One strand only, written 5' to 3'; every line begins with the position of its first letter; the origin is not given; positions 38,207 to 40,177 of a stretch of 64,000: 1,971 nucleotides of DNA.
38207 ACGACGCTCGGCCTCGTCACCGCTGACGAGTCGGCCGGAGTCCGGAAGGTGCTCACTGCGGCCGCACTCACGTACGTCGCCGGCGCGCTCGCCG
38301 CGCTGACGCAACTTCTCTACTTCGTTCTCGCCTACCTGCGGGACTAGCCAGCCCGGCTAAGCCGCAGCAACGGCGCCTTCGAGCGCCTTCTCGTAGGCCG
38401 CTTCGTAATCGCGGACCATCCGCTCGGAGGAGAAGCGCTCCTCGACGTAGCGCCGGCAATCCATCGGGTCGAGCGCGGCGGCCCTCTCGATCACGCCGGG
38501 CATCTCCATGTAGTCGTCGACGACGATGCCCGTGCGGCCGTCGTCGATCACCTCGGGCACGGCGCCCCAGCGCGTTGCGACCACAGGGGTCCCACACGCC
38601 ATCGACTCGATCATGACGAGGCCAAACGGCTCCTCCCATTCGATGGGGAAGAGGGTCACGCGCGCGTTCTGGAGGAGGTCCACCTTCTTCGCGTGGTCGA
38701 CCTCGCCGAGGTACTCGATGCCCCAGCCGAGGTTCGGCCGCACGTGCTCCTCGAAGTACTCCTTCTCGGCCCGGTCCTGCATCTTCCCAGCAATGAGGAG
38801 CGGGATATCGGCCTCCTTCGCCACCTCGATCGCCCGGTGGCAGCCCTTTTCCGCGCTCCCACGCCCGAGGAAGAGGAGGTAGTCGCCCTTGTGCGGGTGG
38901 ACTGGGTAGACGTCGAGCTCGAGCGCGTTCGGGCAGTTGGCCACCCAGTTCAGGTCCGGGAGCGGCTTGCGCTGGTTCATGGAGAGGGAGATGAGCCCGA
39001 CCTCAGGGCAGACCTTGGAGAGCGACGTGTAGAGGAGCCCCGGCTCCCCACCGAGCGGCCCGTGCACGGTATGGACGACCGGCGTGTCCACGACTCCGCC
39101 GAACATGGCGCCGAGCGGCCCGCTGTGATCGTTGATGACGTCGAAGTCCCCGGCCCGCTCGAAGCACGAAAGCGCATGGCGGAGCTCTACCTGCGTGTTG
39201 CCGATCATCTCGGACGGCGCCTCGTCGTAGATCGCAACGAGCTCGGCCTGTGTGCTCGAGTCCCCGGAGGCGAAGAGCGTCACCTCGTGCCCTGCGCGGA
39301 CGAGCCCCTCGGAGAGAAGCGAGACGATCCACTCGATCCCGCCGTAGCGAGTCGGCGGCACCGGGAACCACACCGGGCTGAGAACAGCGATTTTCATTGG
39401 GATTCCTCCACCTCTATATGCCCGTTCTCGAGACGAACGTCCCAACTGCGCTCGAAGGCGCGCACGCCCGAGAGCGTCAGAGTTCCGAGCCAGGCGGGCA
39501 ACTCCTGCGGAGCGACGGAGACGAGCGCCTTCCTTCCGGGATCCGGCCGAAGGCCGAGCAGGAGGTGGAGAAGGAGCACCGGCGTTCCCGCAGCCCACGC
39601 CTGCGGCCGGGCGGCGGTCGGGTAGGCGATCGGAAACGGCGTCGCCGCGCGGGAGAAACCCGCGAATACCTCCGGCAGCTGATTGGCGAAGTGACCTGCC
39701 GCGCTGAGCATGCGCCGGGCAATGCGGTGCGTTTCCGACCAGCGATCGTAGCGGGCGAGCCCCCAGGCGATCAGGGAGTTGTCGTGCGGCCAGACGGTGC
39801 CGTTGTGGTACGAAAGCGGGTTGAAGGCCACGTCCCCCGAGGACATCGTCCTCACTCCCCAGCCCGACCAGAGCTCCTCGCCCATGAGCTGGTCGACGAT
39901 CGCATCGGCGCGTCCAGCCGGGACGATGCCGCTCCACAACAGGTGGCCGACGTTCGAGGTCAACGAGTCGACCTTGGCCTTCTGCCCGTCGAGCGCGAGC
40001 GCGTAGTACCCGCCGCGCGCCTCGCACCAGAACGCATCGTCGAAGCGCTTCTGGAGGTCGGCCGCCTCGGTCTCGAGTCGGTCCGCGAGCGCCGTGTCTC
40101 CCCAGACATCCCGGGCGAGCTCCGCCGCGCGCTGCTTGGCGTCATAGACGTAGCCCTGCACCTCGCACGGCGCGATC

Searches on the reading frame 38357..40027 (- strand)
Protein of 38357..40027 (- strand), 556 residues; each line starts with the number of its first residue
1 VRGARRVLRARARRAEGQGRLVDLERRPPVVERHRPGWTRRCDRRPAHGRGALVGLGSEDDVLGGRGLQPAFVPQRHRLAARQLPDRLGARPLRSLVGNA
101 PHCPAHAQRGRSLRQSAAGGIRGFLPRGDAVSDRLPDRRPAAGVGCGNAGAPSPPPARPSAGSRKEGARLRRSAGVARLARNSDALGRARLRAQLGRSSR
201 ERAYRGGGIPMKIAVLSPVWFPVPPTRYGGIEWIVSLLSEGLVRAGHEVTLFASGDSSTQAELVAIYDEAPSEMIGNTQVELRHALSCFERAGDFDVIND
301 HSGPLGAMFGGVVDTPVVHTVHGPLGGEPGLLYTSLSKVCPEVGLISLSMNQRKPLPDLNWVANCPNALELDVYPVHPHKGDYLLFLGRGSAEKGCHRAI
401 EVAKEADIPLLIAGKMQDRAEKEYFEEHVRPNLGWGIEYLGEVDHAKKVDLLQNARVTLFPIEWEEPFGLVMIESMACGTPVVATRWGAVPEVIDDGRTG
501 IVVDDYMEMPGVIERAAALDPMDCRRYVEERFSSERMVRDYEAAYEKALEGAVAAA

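Call 61: search_protein_families(library=pfam, proteins=[window:38357-40027:-], max_evalue=0.0001)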
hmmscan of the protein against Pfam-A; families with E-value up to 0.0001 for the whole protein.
window:38357-40027:- (556 aa): 5 families
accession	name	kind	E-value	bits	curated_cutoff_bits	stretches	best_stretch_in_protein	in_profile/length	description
PF00534.26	Glycos_transf_1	-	1.6e-25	90.1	26.4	1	377-506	11-143/172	Glycosyl transferases group 1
PF13692.12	Glyco_trans_1_4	-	7.2e-22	78.6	27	1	383-505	3-128/142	Glycosyl transferases group 1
PF13439.12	Glyco_transf_4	-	7.3e-10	39.6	28.5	1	228-325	1-107/170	Glycosyltransferase Family 4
PF13524.12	Glyco_trans_1_2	-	4.7e-07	30.3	25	1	399-540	5-132/144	Glycosyl transferase-like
PF13579.12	Glyco_trans_4_4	-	9.3e-07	29.8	29.7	1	229-326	1-106/158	Glycosyl transferase 4-like domain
